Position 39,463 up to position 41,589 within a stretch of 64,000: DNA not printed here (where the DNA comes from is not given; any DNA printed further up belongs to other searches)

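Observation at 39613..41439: FHA-domain bEBP-like regulator with Walker A Lys-to-Arg and no GAFTGA loop, heading a cluster with hutU and a giant NtrY-like kinase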

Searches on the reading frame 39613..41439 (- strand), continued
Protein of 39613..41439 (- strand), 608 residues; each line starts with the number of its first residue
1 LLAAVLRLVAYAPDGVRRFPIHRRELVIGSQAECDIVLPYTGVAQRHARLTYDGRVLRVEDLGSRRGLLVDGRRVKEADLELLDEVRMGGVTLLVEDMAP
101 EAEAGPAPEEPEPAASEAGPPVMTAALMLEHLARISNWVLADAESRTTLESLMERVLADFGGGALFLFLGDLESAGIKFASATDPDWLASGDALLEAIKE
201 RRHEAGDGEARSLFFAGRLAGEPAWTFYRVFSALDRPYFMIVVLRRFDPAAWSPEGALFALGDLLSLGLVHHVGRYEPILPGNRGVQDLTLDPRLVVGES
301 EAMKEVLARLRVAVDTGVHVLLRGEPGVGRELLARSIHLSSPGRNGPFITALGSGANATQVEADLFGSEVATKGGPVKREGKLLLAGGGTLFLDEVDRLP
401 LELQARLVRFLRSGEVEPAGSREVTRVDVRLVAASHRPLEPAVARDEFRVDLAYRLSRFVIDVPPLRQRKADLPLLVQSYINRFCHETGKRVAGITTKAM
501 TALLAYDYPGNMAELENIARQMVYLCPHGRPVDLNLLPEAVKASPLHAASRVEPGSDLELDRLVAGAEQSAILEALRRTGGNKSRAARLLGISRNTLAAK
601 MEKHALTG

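Call 12: find_homologous_proteins(query=window:39613-41439:-, max_evalue=1e-20)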
Query window:39613-41439:- (608 aa): 2720 proteins with E <= 1e-20 among 8000 candidates; the best 120 are listed.
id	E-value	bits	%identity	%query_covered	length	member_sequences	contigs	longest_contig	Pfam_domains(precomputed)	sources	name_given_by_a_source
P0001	0.0e+0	1319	100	99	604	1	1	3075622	PF00158.33,PF00498.32,PF25601.2,PF02954.26,PF16697.11,PF14532.13,PF07728.21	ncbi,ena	-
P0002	0.0e+0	1202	91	99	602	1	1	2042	PF00158.33,PF00498.32,PF25601.2,PF02954.26,PF16697.11,PF14532.13,PF07728.21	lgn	-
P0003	0.0e+0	1164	90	99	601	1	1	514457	PF00158.33,PF00498.32,PF25601.2,PF02954.26,PF16697.11,PF14532.13,PF07728.21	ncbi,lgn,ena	-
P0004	0.0e+0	1035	78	99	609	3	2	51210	PF00158.33,PF00498.32,PF25601.2,PF02954.26,PF16697.11,PF14532.13,PF07728.21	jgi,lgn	-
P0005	0.0e+0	1030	79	99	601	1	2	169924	PF00158.33,PF00498.32,PF25601.2,PF02954.26,PF16697.11,PF14532.13,PF07728.21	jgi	jgi:DNA-binding NtrC family response regulator/pSer/pThr/pTyr-binding forkhead associated (FHA) prot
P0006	0.0e+0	1029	79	99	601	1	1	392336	PF00158.33,PF00498.32,PF25601.2,PF02954.26,PF16697.11,PF14532.13,PF07728.21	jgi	jgi:DNA-binding NtrC family response regulator/pSer/pThr/pTyr-binding forkhead associated (FHA) prot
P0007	0.0e+0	1028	79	99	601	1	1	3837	PF00158.33,PF00498.32,PF25601.2,PF02954.26,PF16697.11,PF14532.13,PF07728.21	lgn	-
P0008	0.0e+0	1025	79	99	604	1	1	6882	PF00158.33,PF00498.32,PF25601.2,PF02954.26,PF16697.11,PF14532.13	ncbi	-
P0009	0.0e+0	1018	78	99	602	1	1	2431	PF00158.33,PF00498.32,PF25601.2,PF02954.26,PF16697.11,PF14532.13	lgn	-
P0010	0.0e+0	1018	77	99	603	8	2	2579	PF00158.33,PF00498.32,PF25601.2,PF02954.26,PF16697.11,PF14532.13,PF07728.21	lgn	-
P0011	0.0e+0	1016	78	99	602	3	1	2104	PF00158.33,PF00498.32,PF25601.2,PF02954.26,PF16697.11,PF14532.13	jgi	jgi:DNA-binding NtrC family response regulator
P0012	0.0e+0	1016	77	99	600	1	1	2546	PF00158.33,PF00498.32,PF25601.2,PF02954.26,PF16697.11,PF14532.13,PF07728.21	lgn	-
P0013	0.0e+0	1015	79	99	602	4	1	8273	PF00158.33,PF00498.32,PF25601.2,PF02954.26,PF16697.11,PF14532.13,PF07728.21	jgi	-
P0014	0.0e+0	1013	77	99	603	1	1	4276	PF00158.33,PF00498.32,PF25601.2,PF02954.26,PF16697.11,PF14532.13,PF07728.21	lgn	-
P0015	1.5e-298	1009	78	99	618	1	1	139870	PF00158.33,PF00498.32,PF25601.2,PF02954.26,PF16697.11,PF14532.13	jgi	-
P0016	4.7e-298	1008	78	99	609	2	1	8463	PF00158.33,PF00498.32,PF25601.2,PF02954.26,PF16697.11,PF14532.13,PF07728.21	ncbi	ncbi:MAG: sigma 54-interacting transcriptional regulator [Acidobacteriota bacterium]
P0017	3.0e-297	1005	77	99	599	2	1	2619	PF00158.33,PF00498.32,PF25601.2,PF02954.26,PF16697.11,PF14532.13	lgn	-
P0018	1.1e-294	997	77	99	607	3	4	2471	PF00158.33,PF00498.32,PF25601.2,PF02954.26,PF16697.11,PF14532.13,PF07728.21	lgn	-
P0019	3.0e-294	995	77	99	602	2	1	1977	PF00158.33,PF00498.32,PF25601.2,PF02954.26,PF16697.11,PF14532.13,PF07728.21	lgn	-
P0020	6.3e-293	991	76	99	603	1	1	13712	PF00158.33,PF00498.32,PF25601.2,PF02954.26,PF16697.11,PF14532.13,PF07728.21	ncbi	-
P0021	9.5e-292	987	76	99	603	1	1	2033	PF00158.33,PF00498.32,PF25601.2,PF02954.26,PF16697.11,PF14532.13,PF07728.21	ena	-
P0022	1.9e-291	986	76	99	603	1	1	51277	PF00158.33,PF00498.32,PF25601.2,PF02954.26,PF16697.11,PF14532.13,PF07728.21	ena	-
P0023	8.3e-291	984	76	99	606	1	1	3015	PF00158.33,PF00498.32,PF25601.2,PF02954.26,PF16697.11,PF14532.13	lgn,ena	-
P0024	4.1e-290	982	75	99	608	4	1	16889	PF00158.33,PF00498.32,PF25601.2,PF02954.26,PF16697.11,PF14532.13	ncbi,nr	ncbi:MAG TPA: sigma 54-interacting transcriptional regulator [Thermoanaerobaculia bacterium]|nr:sigm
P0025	2.3e-289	979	75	99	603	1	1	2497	PF00158.33,PF00498.32,PF25601.2,PF02954.26,PF16697.11,PF14532.13,PF07728.21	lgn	-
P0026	2.3e-289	979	75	99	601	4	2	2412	PF00158.33,PF00498.32,PF25601.2,PF02954.26,PF16697.11,PF14532.13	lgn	-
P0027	3.1e-289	979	74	99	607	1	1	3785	PF00158.33,PF00498.32,PF25601.2,PF02954.26,PF16697.11,PF14532.13,PF07728.21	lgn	-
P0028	4.4e-289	978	75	99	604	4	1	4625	PF00158.33,PF00498.32,PF25601.2,PF02954.26,PF16697.11,PF14532.13,PF07728.21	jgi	jgi:DNA-binding NtrC family response regulator/pSer/pThr/pTyr-binding forkhead associated (FHA) prot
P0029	2.9e-287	972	75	99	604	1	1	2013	PF00158.33,PF00498.32,PF25601.2,PF02954.26,PF16697.11,PF14532.13,PF07728.21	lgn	-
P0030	3.2e-285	965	75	99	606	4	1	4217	PF00158.33,PF00498.32,PF25601.2,PF02954.26,PF16697.11,PF14532.13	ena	-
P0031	8.2e-283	957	74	99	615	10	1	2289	PF00158.33,PF00498.32,PF25601.2,PF02954.26,PF16697.11,PF14532.13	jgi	jgi:DNA-binding NtrC family response regulator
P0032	1.9e-281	953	73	99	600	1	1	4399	PF00158.33,PF00498.32,PF25601.2,PF02954.26,PF16697.11,PF14532.13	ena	-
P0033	8.7e-275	931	71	99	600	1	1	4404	PF00158.33,PF00498.32,PF25601.2,PF02954.26,PF16697.11,PF14532.13,PF07728.21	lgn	-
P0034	3.8e-268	909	69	99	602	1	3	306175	PF00158.33,PF00498.32,PF25601.2,PF02954.26,PF16697.11,PF14532.13,PF07728.21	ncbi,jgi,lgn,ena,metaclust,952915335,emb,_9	jgi:transcriptional regulator with AAA-type ATPase domain|metaclust:\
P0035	7.3e-267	905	71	99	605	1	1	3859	PF00158.33,PF00498.32,PF25601.2,PF02954.26,PF16697.11,PF14532.13,PF07728.21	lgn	-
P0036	2.9e-266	903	69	99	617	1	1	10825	PF00158.33,PF00498.32,PF25601.2,PF02954.26,PF16697.11,PF14532.13,PF07728.21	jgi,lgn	jgi:DNA-binding NtrC family response regulator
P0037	2.0e-264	897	70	99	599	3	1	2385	PF00158.33,PF00498.32,PF25601.2,PF02954.26,PF16697.11,PF14532.13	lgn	-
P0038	3.0e-259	880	68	99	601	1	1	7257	PF00158.33,PF00498.32,PF25601.2,PF02954.26,PF16697.11,PF14532.13,PF07728.21,PF01078.28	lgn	-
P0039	4.3e-257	873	67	99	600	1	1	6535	PF00158.33,PF00498.32,PF25601.2,PF02954.26,PF16697.11,PF14532.13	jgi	jgi:transcriptional regulator with AAA-type ATPase domain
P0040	1.3e-256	871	66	99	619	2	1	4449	PF00158.33,PF00498.32,PF25601.2,PF02954.26,PF16697.11,PF14532.13,PF07728.21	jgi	jgi:transcriptional regulator with AAA-type ATPase domain/pSer/pThr/pTyr-binding forkhead associated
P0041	2.0e-256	870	66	99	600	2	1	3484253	PF00158.33,PF00498.32,PF25601.2,PF02954.26,PF16697.11,PF14532.13,PF07728.21,PF01078.28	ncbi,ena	-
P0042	3.9e-256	869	66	99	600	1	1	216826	PF00158.33,PF00498.32,PF25601.2,PF02954.26,PF16697.11,PF14532.13,PF07728.21,PF01078.28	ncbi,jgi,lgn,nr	ncbi:MAG TPA: sigma 54-interacting transcriptional regulator [Thermoanaerobaculia bacterium]|jgi:tra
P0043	1.6e-255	867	66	99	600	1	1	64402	PF00158.33,PF00498.32,PF25601.2,PF02954.26,PF16697.11,PF14532.13,PF07728.21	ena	-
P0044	3.0e-255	866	67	99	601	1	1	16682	PF00158.33,PF00498.32,PF25601.2,PF02954.26,PF16697.11,PF14532.13,PF01078.28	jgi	jgi:DNA-binding NtrC family response regulator/pSer/pThr/pTyr-binding forkhead associated (FHA) prot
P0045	5.2e-255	866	67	99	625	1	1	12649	PF00158.33,PF00498.32,PF25601.2,PF02954.26,PF16697.11,PF14532.13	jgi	jgi:DNA-binding NtrC family response regulator/pSer/pThr/pTyr-binding forkhead associated (FHA) prot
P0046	6.4e-255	865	67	99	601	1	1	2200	PF00158.33,PF00498.32,PF25601.2,PF02954.26,PF16697.11,PF14532.13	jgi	jgi:DNA-binding NtrC family response regulator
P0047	9.9e-255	865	66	99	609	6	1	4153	PF00158.33,PF00498.32,PF25601.2,PF02954.26,PF16697.11,PF14532.13,PF07728.21,PF01078.28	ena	-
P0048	1.1e-254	865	67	99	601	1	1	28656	PF00158.33,PF00498.32,PF25601.2,PF02954.26,PF16697.11,PF14532.13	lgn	-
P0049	1.1e-254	865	66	99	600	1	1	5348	PF00158.33,PF00498.32,PF25601.2,PF02954.26,PF16697.11,PF14532.13,PF07728.21,PF01078.28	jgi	jgi:transcriptional regulator with AAA-type ATPase domain/pSer/pThr/pTyr-binding forkhead associated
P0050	1.4e-254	864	66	99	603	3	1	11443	PF00158.33,PF00498.32,PF25601.2,PF02954.26,PF16697.11,PF14532.13,PF07728.21,PF01078.28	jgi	jgi:transcriptional regulator with AAA-type ATPase domain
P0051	1.9e-254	864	66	99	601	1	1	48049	PF00158.33,PF00498.32,PF25601.2,PF02954.26,PF16697.11,PF14532.13,PF01078.28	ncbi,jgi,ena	ncbi:MAG TPA: sigma 54-interacting transcriptional regulator [Thermoanaerobaculia bacterium]|jgi:tra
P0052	2.0e-254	864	67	99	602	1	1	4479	PF00158.33,PF00498.32,PF25601.2,PF02954.26,PF16697.11,PF14532.13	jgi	jgi:DNA-binding NtrC family response regulator/pSer/pThr/pTyr-binding forkhead associated (FHA) prot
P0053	3.7e-254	863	66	99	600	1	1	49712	PF00158.33,PF00498.32,PF25601.2,PF02954.26,PF16697.11,PF14532.13,PF01078.28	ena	-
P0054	6.7e-254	862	66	99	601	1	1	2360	PF00158.33,PF00498.32,PF25601.2,PF02954.26,PF16697.11,PF14532.13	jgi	jgi:transcriptional regulator with AAA-type ATPase domain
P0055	7.4e-254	862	66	99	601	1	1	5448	PF00158.33,PF00498.32,PF25601.2,PF02954.26,PF16697.11,PF14532.13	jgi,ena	-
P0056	1.0e-253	861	67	99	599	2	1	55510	PF00158.33,PF00498.32,PF25601.2,PF02954.26,PF16697.11,PF14532.13,PF07728.21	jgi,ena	jgi:DNA-binding NtrC family response regulator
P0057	1.3e-253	861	66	99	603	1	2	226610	PF00158.33,PF00498.32,PF25601.2,PF02954.26,PF16697.11,PF14532.13,PF07728.21,PF01078.28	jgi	jgi:DNA-binding NtrC family response regulator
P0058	1.5e-253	861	65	99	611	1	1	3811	PF00158.33,PF00498.32,PF25601.2,PF02954.26,PF16697.11,PF14532.13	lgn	-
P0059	1.5e-253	861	67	99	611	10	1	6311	PF00158.33,PF00498.32,PF25601.2,PF02954.26,PF16697.11,PF14532.13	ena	-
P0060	1.8e-253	861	66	99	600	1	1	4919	PF00158.33,PF00498.32,PF25601.2,PF02954.26,PF16697.11,PF14532.13,PF07728.21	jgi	jgi:transcriptional regulator with AAA-type ATPase domain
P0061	4.1e-253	859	66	99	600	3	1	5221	PF00158.33,PF00498.32,PF25601.2,PF02954.26,PF16697.11,PF14532.13,PF07728.21,PF01078.28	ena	-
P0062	5.0e-253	859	66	99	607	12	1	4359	PF00158.33,PF00498.32,PF25601.2,PF02954.26,PF16697.11,PF14532.13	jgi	jgi:transcriptional regulator with AAA-type ATPase domain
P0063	5.0e-253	859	67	99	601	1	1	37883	PF00158.33,PF00498.32,PF25601.2,PF02954.26,PF16697.11,PF14532.13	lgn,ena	-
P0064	7.0e-253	859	66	99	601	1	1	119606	PF00158.33,PF00498.32,PF25601.2,PF02954.26,PF16697.11,PF14532.13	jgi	jgi:transcriptional regulator with AAA-type ATPase domain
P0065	8.2e-253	858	65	99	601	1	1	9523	PF00158.33,PF00498.32,PF25601.2,PF02954.26,PF16697.11,PF14532.13,PF07728.21,PF01078.28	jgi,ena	jgi:transcriptional regulator with AAA-type ATPase domain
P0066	8.4e-253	858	66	99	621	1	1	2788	PF00158.33,PF00498.32,PF25601.2,PF02954.26,PF16697.11,PF14532.13,PF01078.28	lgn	-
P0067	9.8e-253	858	67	99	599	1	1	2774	PF00158.33,PF00498.32,PF25601.2,PF02954.26,PF16697.11,PF14532.13,PF01078.28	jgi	jgi:transcriptional regulator with AAA-type ATPase domain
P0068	1.2e-252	858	65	99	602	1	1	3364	PF00158.33,PF00498.32,PF25601.2,PF02954.26,PF16697.11,PF14532.13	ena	-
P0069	1.7e-252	857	65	99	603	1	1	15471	PF00158.33,PF00498.32,PF25601.2,PF02954.26,PF16697.11,PF14532.13,PF07728.21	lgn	-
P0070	1.9e-252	857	66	99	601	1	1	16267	PF00158.33,PF00498.32,PF25601.2,PF02954.26,PF16697.11,PF14532.13,PF07728.21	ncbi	ncbi:MAG TPA: sigma 54-interacting transcriptional regulator [Thermoanaerobaculia bacterium]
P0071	2.4e-252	857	66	99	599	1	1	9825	PF00158.33,PF00498.32,PF25601.2,PF02954.26,PF16697.11,PF14532.13,PF01078.28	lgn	-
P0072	2.5e-252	857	65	99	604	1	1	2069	PF00158.33,PF00498.32,PF25601.2,PF02954.26,PF16697.11,PF14532.13,PF07728.21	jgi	jgi:transcriptional regulator with AAA-type ATPase domain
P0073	2.5e-252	857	65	99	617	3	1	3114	PF00158.33,PF00498.32,PF25601.2,PF02954.26,PF16697.11,PF14532.13,PF07728.21,PF01078.28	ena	-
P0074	3.2e-252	856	66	99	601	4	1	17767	PF00158.33,PF00498.32,PF25601.2,PF02954.26,PF16697.11,PF14532.13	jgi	jgi:transcriptional regulator with AAA-type ATPase domain/pSer/pThr/pTyr-binding forkhead associated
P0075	3.3e-252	856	65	99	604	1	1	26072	PF00158.33,PF00498.32,PF25601.2,PF02954.26,PF16697.11,PF14532.13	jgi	jgi:transcriptional regulator with AAA-type ATPase domain/pSer/pThr/pTyr-binding forkhead associated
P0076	3.4e-252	856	65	99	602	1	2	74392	PF00158.33,PF00498.32,PF25601.2,PF02954.26,PF16697.11,PF14532.13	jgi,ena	-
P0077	4.7e-252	856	66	99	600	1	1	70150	PF00158.33,PF00498.32,PF25601.2,PF02954.26,PF16697.11,PF14532.13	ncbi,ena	-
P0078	6.0e-252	856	65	99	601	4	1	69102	PF00158.33,PF00498.32,PF25601.2,PF02954.26,PF16697.11,PF14532.13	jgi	jgi:transcriptional regulator with AAA-type ATPase domain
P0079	6.9e-252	855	65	99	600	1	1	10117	PF00158.33,PF00498.32,PF25601.2,PF02954.26,PF16697.11,PF14532.13,PF07728.21,PF01078.28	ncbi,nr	ncbi:MAG TPA: sigma 54-interacting transcriptional regulator [Thermoanaerobaculia bacterium]|nr:sigm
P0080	8.2e-252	855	66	99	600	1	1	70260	PF00158.33,PF00498.32,PF25601.2,PF02954.26,PF16697.11,PF14532.13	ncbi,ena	ncbi:MAG TPA: sigma 54-interacting transcriptional regulator [Thermoanaerobaculia bacterium]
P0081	8.6e-252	855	66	99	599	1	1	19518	PF00158.33,PF00498.32,PF25601.2,PF02954.26,PF16697.11,PF14532.13,PF07728.21,PF01078.28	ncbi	ncbi:MAG: sigma 54-interacting transcriptional regulator [Thermoanaerobaculia bacterium]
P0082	9.0e-252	855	67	99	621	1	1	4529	PF00158.33,PF00498.32,PF25601.2,PF02954.26,PF16697.11,PF14532.13,PF01078.28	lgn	-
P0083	9.6e-252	855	66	99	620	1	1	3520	PF00158.33,PF00498.32,PF25601.2,PF02954.26,PF16697.11,PF14532.13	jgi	jgi:transcriptional regulator with AAA-type ATPase domain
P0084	1.1e-251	855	66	99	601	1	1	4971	PF00158.33,PF00498.32,PF25601.2,PF02954.26,PF16697.11,PF14532.13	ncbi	ncbi:MAG: sigma 54-interacting transcriptional regulator [Thermoanaerobaculia bacterium]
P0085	1.1e-251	855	66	99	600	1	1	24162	PF00158.33,PF00498.32,PF25601.2,PF02954.26,PF16697.11,PF14532.13,PF07728.21,PF01078.28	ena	-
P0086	1.2e-251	855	65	99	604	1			PF00158.33,PF00498.32,PF25601.2,PF02954.26,PF16697.11,PF14532.13,PF07728.21,PF01078.28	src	-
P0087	1.2e-251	855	65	99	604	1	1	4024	PF00158.33,PF00498.32,PF25601.2,PF02954.26,PF16697.11,PF14532.13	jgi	jgi:transcriptional regulator with AAA-type ATPase domain/pSer/pThr/pTyr-binding forkhead associated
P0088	1.2e-251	855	65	99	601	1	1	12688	PF00158.33,PF00498.32,PF25601.2,PF02954.26,PF16697.11,PF14532.13,PF07728.21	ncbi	-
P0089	1.3e-251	855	65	99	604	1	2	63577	PF00158.33,PF00498.32,PF25601.2,PF02954.26,PF16697.11,PF14532.13,PF07728.21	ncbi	-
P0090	1.3e-251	855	65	99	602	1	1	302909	PF00158.33,PF00498.32,PF25601.2,PF02954.26,PF16697.11,PF14532.13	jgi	jgi:transcriptional regulator with AAA-type ATPase domain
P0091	1.4e-251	854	66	99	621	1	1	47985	PF00158.33,PF00498.32,PF25601.2,PF02954.26,PF16697.11,PF14532.13,PF07728.21,PF01078.28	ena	-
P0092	1.9e-251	854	65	99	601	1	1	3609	PF00158.33,PF00498.32,PF25601.2,PF02954.26,PF16697.11,PF14532.13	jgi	jgi:transcriptional regulator with AAA-type ATPase domain/pSer/pThr/pTyr-binding forkhead associated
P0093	2.1e-251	854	65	99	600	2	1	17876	PF00158.33,PF00498.32,PF25601.2,PF02954.26,PF16697.11,PF14532.13,PF07728.21,PF01078.28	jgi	jgi:DNA-binding NtrC family response regulator/pSer/pThr/pTyr-binding forkhead associated (FHA) prot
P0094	2.3e-251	854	65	99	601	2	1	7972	PF00158.33,PF00498.32,PF25601.2,PF02954.26,PF16697.11,PF14532.13,PF07728.21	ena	-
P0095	3.1e-251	853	65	99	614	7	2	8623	PF00158.33,PF00498.32,PF25601.2,PF02954.26,PF16697.11,PF14532.13,PF07728.21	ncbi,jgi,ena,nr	ncbi:MAG TPA: sigma 54-interacting transcriptional regulator [Thermoanaerobaculia bacterium]|nr:sigm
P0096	3.2e-251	853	66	99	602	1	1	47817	PF00158.33,PF00498.32,PF25601.2,PF02954.26,PF16697.11,PF14532.13,PF07728.21,PF01078.28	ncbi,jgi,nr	ncbi:MAG TPA: sigma 54-interacting transcriptional regulator [Thermoanaerobaculia bacterium]|nr:sigm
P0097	3.3e-251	853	66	99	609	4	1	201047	PF00158.33,PF00498.32,PF25601.2,PF02954.26,PF16697.11,PF14532.13,PF07728.21,PF01078.28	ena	-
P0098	3.9e-251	853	67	99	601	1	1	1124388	PF00158.33,PF00498.32,PF25601.2,PF02954.26,PF16697.11,PF14532.13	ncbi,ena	-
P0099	4.6e-251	853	66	99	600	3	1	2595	PF00158.33,PF00498.32,PF25601.2,PF02954.26,PF16697.11,PF14532.13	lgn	-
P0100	6.2e-251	852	66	99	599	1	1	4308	PF00158.33,PF00498.32,PF25601.2,PF02954.26,PF16697.11,PF14532.13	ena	-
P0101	8.3e-251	852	66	99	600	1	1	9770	PF00158.33,PF00498.32,PF25601.2,PF02954.26,PF16697.11,PF14532.13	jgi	jgi:transcriptional regulator with AAA-type ATPase domain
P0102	9.9e-251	852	65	99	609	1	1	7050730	PF00158.33,PF00498.32,PF25601.2,PF02954.26,PF16697.11,PF14532.13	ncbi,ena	-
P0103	1.1e-250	851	67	99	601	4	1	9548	PF00158.33,PF00498.32,PF25601.2,PF02954.26,PF16697.11,PF14532.13,PF01078.28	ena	-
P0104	1.1e-250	851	64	99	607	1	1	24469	PF00158.33,PF00498.32,PF25601.2,PF02954.26,PF16697.11,PF14532.13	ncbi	ncbi:MAG: sigma 54-interacting transcriptional regulator [Thermoanaerobaculia bacterium]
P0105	1.1e-250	851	65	99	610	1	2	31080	PF00158.33,PF00498.32,PF25601.2,PF02954.26,PF16697.11,PF14532.13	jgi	jgi:DNA-binding NtrC family response regulator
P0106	1.2e-250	851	67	99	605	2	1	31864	PF00158.33,PF00498.32,PF25601.2,PF02954.26,PF16697.11,PF14532.13,PF07728.21,PF01078.28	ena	-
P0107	1.2e-250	851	64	99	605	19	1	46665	PF00158.33,PF00498.32,PF25601.2,PF02954.26,PF16697.11,PF14532.13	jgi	jgi:transcriptional regulator with AAA-type ATPase domain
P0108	1.8e-250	851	66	99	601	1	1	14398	PF00158.33,PF00498.32,PF25601.2,PF02954.26,PF16697.11,PF14532.13,PF01078.28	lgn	-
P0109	1.9e-250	851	64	99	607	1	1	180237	PF00158.33,PF00498.32,PF25601.2,PF02954.26,PF16697.11,PF14532.13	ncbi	ncbi:MAG: sigma 54-interacting transcriptional regulator [Thermoanaerobaculia bacterium]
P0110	2.6e-250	850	66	99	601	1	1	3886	PF00158.33,PF00498.32,PF25601.2,PF02954.26,PF16697.11,PF14532.13,PF01078.28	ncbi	ncbi:MAG TPA: sigma 54-interacting transcriptional regulator [Thermoanaerobaculia bacterium]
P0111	4.0e-250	850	64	99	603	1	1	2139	PF00158.33,PF00498.32,PF25601.2,PF02954.26,PF16697.11,PF14532.13,PF07728.21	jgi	jgi:transcriptional regulator with AAA-type ATPase domain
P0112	4.2e-250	849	66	99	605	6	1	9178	PF00158.33,PF00498.32,PF25601.2,PF02954.26,PF16697.11,PF14532.13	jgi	-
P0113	4.9e-250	849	66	99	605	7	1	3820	PF00158.33,PF00498.32,PF25601.2,PF02954.26,PF16697.11,PF14532.13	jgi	jgi:transcriptional regulator with AAA-type ATPase domain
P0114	6.4e-250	849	66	99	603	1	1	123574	PF00158.33,PF00498.32,PF25601.2,PF02954.26,PF16697.11,PF14532.13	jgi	jgi:DNA-binding NtrC family response regulator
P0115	8.0e-250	849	66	99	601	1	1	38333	PF00158.33,PF00498.32,PF25601.2,PF02954.26,PF16697.11,PF14532.13,PF01078.28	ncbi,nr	ncbi:MAG TPA: sigma 54-interacting transcriptional regulator [Thermoanaerobaculia bacterium]|nr:sigm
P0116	8.4e-250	849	65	99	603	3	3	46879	PF00158.33,PF00498.32,PF25601.2,PF02954.26,PF16697.11,PF14532.13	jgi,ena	-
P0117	1.6e-249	848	66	99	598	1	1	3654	PF00158.33,PF00498.32,PF25601.2,PF02954.26,PF16697.11,PF14532.13,PF07728.21,PF01078.28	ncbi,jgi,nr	ncbi:sigma 54-dependent Fis family transcriptional regulator [bacterium]|nr:MAG: sigma 54-dependent 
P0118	1.9e-249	847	65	100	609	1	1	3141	PF00158.33,PF00498.32,PF25601.2,PF02954.26,PF16697.11,PF14532.13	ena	-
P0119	2.3e-249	847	65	99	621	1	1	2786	PF00158.33,PF00498.32,PF25601.2,PF02954.26,PF16697.11,PF14532.13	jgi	jgi:DNA-binding NtrC family response regulator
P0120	2.9e-249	847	65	99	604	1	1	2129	PF00158.33,PF00498.32,PF25601.2,PF02954.26,PF16697.11,PF14532.13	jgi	jgi:transcriptional regulator with AAA-type ATPase domain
